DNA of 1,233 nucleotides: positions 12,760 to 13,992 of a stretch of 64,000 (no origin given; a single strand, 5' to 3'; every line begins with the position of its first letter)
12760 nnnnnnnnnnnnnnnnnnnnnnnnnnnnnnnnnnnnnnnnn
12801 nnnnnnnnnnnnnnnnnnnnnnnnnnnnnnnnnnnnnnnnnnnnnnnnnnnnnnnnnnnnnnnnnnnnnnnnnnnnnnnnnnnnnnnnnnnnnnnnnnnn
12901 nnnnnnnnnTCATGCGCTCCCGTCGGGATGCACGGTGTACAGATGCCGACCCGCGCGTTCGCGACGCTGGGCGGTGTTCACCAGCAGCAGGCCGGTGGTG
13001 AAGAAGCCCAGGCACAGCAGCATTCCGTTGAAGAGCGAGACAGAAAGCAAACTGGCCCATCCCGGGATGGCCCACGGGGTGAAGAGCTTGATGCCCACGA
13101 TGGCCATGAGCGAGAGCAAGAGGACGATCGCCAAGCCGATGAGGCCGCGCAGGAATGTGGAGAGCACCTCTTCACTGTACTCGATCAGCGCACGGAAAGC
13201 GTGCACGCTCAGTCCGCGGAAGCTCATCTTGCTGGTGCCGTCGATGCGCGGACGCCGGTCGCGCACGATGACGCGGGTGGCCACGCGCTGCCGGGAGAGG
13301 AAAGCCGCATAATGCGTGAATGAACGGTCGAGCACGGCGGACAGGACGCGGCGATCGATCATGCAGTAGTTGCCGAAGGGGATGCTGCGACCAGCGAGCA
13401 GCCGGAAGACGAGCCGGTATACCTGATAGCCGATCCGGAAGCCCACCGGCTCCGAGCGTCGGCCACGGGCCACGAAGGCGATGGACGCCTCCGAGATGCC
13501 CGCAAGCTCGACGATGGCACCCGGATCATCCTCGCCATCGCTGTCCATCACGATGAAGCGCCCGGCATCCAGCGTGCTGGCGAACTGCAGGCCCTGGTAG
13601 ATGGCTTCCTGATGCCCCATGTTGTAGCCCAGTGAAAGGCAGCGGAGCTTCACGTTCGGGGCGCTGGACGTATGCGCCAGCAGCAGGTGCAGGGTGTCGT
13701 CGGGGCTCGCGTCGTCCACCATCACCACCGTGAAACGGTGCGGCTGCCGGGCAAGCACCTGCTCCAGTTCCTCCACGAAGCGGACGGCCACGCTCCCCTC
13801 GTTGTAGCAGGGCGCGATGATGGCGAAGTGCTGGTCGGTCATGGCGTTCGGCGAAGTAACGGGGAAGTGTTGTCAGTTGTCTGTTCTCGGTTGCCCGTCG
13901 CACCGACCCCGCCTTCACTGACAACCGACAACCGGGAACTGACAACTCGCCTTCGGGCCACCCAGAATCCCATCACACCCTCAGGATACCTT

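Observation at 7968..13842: Five-gene envelope-lipid operon: ArnC-like GT2, SAM methyltransferase, ArnT-like GT-C membrane protein, LtaS-family phosphotransferase and DAG kinase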

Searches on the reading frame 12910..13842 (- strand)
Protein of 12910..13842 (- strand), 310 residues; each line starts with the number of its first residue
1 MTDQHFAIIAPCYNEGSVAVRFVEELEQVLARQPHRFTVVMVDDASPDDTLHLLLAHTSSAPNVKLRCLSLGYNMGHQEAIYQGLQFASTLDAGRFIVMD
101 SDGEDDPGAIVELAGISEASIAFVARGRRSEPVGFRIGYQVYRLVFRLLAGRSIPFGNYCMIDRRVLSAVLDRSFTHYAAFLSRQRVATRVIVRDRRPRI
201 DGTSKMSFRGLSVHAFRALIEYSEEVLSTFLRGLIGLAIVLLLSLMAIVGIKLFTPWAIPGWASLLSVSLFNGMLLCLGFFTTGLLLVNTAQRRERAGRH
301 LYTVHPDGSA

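Call 3: search_protein_families(library=pfam, proteins=[window:12910-13842:-], max_evalue=0.01)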
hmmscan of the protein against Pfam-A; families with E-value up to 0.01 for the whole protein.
window:12910-13842:- (310 aa): 1 family
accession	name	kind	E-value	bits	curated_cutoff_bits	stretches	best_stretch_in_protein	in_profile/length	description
PF00535.33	Glycos_transf_2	-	4.2e-13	50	23.3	1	8-135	2-124/168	Glycosyl transferase family 2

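Call 4: search_protein_families(library=ncbifam, proteins=[window:12910-13842:-], max_evalue=0.01)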
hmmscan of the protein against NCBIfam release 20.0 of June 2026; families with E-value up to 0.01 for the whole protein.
window:12910-13842:- (310 aa): 8 families
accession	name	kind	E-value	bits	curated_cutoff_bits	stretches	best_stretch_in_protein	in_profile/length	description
NF047588.1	GlcsyltransPgfSStrep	equivalog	1.2e-12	47.6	500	1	6-276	3-277/308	glycosyltransferase PgfS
NF007986.1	PRK10714.1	equivalog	2e-08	33.6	529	1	6-285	8-288/316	undecaprenyl-phosphate 4-deoxy-4-formamido-L-arabinose transferase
TIGR03937.1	PgaC_IcaA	equivalog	2.3e-06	26.9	422.3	1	6-90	47-126/407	poly-beta-1,6-N-acetyl-D-glucosamine synthase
NF058614.1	PPMAGASynPpgS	equivalog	8.8e-06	25.3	370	1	8-111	4-95/226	polyprenyl-phospho-N-acetylgalactosaminyl synthase PpgS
NF041875.1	EPS_EpsD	equivalog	0.00025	20.6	370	1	8-127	3-114/325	exopolysaccharide biosynthesis glycosyltransferase EpsD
NF047683.1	TeichurnBiosyTuaG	equivalog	0.00075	19.2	400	1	4-102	6-96/252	teichuronic acid biosynthesis protein TuaG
NF053846.1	glyco_with_XrtP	equivalog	0.0023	16.7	520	0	6-114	43-155/440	XrtP-associated glycosyltransferase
NF007482.0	PRK10073.1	equivalog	0.006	15.6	423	1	4-89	6-85/334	glycosyltransferase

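Call 17: search_solved_structures(query=window:12910-13842:-, max_evalue=0.001)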
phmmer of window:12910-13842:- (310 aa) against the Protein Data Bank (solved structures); distinct sequences matched with E-value up to 0.001: 6.
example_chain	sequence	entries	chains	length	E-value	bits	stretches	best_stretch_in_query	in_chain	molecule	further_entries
5ekp_C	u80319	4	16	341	3.4e-14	56.1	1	6-284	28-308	Uncharacterized glycosyltransferase sll0501 | Glycosyltransferase sll0501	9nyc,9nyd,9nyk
9nye_A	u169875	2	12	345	3.6e-14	56.1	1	6-284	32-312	Glycosyltransferase sll0501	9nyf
5eke_A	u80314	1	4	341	4.7e-14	55.7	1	6-284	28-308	Uncharacterized glycosyltransferase sll0501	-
9hwj_A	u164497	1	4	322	3e-07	33.4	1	7-271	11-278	Undecaprenyl-phosphate 4-deoxy-4-formamido-L-arabinose transferase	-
9bhc_C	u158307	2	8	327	9.8e-06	28.4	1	7-271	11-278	Undecaprenyl-phosphate 4-deoxy-4-formamido-L-arabinose transferase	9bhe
8vxh_A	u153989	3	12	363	1.4e-05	27.9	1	7-271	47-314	Undecaprenyl-phosphate 4-deoxy-4-formamido-L-arabinose transferase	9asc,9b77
